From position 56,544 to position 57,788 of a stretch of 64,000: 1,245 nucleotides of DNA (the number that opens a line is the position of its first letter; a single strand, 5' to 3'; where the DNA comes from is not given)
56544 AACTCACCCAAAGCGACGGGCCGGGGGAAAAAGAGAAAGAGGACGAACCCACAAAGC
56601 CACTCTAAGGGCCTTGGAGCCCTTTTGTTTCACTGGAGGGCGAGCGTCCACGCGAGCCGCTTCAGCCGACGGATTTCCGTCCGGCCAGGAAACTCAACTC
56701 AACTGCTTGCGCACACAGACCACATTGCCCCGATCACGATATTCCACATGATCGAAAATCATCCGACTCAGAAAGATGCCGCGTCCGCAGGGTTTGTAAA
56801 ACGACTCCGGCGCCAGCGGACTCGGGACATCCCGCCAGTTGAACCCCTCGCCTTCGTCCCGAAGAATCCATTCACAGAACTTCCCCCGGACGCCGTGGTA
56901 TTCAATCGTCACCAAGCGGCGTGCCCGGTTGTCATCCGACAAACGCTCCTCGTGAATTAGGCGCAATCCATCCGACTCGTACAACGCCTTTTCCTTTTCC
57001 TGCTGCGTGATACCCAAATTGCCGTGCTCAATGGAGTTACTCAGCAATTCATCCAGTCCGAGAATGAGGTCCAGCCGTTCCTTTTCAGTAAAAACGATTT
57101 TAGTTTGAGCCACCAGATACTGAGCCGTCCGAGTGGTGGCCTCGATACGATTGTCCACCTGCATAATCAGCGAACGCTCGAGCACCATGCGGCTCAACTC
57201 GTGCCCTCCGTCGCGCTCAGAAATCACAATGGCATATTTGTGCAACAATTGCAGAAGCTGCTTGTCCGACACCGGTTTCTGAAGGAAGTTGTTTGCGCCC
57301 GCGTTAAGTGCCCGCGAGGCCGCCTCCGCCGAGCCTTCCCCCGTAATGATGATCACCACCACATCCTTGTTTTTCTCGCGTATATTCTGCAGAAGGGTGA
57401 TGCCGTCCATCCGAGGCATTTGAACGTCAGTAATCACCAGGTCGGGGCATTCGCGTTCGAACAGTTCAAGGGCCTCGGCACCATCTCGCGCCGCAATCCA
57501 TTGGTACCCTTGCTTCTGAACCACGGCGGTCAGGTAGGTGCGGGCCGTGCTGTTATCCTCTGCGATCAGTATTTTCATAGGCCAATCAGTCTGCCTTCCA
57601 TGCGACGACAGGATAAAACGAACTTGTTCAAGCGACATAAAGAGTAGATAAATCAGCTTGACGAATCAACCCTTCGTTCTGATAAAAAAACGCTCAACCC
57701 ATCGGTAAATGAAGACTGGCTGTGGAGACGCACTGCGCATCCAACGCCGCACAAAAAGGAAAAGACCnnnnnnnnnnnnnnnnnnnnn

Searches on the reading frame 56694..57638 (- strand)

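Call 49: search_protein_families(library=pfam, proteins=[window:56694-57638:-], max_evalue=0.00001)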
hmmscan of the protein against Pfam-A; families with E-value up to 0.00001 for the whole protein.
window:56694-57638:- (314 aa): 2 families
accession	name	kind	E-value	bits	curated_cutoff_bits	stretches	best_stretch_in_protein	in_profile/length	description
PF00072.30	Response_reg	-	3.4e-31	108.1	30.2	1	23-132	1-110/111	Response regulator receiver domain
PF13581.12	HATPase_c_2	-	2.2e-13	50.8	27.4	1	178-311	20-127/127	Histidine kinase-like ATPase domain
